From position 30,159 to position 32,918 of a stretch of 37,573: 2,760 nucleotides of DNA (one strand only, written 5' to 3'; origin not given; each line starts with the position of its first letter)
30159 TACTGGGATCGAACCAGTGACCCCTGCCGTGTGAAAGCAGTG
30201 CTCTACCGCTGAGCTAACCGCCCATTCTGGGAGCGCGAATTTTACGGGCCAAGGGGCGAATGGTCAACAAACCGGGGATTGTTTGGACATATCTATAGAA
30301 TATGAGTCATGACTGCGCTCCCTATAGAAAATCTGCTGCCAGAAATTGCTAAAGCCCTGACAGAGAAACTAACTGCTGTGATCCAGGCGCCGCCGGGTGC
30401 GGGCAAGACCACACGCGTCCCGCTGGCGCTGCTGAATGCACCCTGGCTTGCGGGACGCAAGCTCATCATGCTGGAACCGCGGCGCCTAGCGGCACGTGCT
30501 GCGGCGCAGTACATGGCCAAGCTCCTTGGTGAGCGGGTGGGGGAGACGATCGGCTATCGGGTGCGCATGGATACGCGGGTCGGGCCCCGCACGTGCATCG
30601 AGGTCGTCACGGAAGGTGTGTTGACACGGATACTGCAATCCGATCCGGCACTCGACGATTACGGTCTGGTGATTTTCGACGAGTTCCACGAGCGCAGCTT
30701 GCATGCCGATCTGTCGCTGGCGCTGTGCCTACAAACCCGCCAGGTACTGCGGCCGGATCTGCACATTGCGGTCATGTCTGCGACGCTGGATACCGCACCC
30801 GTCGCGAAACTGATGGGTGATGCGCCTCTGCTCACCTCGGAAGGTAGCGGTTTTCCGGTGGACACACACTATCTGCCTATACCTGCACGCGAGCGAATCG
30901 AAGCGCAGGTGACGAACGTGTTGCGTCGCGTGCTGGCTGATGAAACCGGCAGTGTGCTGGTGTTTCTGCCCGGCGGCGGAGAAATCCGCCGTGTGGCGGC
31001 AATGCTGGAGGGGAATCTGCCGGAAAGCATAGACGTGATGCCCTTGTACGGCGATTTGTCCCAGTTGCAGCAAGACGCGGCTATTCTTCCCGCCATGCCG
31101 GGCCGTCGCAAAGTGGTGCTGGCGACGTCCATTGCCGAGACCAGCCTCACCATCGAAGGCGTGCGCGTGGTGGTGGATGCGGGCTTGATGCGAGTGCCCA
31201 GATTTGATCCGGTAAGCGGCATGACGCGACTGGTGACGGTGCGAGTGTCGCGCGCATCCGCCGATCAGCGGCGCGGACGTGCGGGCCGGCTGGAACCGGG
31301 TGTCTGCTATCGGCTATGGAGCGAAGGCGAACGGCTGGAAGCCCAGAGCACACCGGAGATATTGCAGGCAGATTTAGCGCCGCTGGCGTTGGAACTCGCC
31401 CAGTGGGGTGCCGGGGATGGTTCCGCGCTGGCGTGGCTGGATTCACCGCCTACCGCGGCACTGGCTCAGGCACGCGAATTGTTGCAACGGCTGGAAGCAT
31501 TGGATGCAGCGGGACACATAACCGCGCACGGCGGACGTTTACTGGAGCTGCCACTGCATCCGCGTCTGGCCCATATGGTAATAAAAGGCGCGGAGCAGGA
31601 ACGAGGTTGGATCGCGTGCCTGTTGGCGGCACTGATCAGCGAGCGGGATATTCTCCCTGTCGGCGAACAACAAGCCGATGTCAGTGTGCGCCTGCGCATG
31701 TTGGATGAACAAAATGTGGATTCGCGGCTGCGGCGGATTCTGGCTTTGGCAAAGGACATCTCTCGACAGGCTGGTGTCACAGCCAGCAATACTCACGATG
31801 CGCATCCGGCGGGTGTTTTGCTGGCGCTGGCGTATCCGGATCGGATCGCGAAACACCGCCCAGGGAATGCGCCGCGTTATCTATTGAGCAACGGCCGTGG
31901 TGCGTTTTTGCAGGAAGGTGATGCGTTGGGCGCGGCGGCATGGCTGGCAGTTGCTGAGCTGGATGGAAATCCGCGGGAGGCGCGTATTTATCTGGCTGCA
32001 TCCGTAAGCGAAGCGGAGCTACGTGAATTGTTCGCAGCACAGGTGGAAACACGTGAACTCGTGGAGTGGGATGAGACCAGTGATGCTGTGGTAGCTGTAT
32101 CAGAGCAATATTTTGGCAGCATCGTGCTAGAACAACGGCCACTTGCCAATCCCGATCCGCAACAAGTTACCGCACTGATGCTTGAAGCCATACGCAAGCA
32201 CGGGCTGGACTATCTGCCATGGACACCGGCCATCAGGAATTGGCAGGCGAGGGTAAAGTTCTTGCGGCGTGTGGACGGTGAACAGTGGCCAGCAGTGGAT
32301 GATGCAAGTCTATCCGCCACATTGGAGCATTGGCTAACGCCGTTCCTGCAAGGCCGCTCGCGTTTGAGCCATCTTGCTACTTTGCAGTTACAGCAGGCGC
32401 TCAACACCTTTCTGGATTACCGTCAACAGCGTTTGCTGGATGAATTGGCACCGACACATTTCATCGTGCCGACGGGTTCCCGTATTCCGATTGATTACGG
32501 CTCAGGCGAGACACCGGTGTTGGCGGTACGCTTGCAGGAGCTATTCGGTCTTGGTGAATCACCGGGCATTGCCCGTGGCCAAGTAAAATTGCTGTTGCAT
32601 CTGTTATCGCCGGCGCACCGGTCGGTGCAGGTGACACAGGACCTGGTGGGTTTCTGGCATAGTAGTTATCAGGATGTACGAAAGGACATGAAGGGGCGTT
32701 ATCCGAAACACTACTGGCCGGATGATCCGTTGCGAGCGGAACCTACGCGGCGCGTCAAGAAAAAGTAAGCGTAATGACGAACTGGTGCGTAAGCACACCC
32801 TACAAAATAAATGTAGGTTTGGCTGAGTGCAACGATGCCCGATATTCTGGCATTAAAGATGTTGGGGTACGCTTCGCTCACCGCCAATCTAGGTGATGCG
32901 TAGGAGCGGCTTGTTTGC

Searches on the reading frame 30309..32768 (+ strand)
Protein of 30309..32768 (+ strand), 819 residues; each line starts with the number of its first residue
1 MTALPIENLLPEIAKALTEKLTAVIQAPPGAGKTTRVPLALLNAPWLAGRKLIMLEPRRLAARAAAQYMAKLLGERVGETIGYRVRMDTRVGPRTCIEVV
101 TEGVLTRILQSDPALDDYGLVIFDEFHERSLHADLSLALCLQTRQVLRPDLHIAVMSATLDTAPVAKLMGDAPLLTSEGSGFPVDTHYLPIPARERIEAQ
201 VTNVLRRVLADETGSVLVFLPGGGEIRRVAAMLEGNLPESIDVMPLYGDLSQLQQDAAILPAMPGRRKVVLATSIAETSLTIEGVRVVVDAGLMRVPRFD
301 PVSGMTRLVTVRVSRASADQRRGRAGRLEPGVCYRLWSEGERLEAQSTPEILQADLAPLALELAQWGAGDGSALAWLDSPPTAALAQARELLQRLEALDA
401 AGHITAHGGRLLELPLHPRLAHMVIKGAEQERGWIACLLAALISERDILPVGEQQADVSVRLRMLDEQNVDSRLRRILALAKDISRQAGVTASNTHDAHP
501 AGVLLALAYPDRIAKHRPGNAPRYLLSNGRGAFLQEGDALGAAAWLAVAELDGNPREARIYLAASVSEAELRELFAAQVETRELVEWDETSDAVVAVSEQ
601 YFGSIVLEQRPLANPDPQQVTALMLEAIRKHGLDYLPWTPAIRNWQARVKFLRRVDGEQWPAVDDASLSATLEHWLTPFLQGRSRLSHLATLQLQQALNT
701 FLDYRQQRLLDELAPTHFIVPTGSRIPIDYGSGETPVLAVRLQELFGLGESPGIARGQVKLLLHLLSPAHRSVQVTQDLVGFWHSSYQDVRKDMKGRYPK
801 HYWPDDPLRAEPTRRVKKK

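Call 5: search_protein_families(library=pfam, proteins=[window:30309-32768:+], max_evalue=0.01)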
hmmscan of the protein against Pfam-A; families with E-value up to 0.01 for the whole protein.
window:30309-32768:+ (819 aa): 5 families
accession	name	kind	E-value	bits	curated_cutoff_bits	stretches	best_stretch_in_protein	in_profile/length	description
PF08482.15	HrpB_C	-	2.6e-53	180.3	25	1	675-807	1-133/133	ATP-dependent helicase C-terminal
PF00271.37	Helicase_C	-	4.7e-12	46.6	23.5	1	204-328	5-109/110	Helicase conserved C-terminal domain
PF00270.35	DEAD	-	5e-10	39.8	26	1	15-163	9-162/167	DEAD/DEAH box helicase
PF24473.1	CON_HrpB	-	7e-08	32.6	27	1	578-612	1-35/35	ATP-dependent RNA helicase HrpB, connector region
PF04851.21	ResIII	-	0.0094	16.3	22.5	0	18-130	21-138/164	Type III restriction enzyme, res subunit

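Call 6: search_protein_families(library=ncbifam, proteins=[window:30309-32768:+], max_evalue=0.01)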
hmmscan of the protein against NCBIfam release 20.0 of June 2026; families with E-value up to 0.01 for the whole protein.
window:30309-32768:+ (819 aa): 5 families
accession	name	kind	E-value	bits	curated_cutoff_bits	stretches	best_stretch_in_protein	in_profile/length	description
TIGR01970.1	DEAH_box_HrpB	equivalog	0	1086.7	546.15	1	4-819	1-824/825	ATP-dependent helicase HrpB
NF008662.0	PRK11664.1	equivalog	6.1e-282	937.7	1053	1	1-818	1-810/813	ATP-dependent helicase HrpB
TIGR01967.1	DEAH_box_HrpA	equivalog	2.3e-93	313.8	722.75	1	3-447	65-517/1284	ATP-dependent RNA helicase HrpA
NF008348.1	PRK11131.1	equivalog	4.5e-81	272.7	1400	1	3-457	66-531/1287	ATP-dependent RNA helicase HrpA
NF008744.0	PRK11776.1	equivalog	0.00018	20.2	524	1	201-294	229-320/460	ATP-dependent RNA helicase DbpA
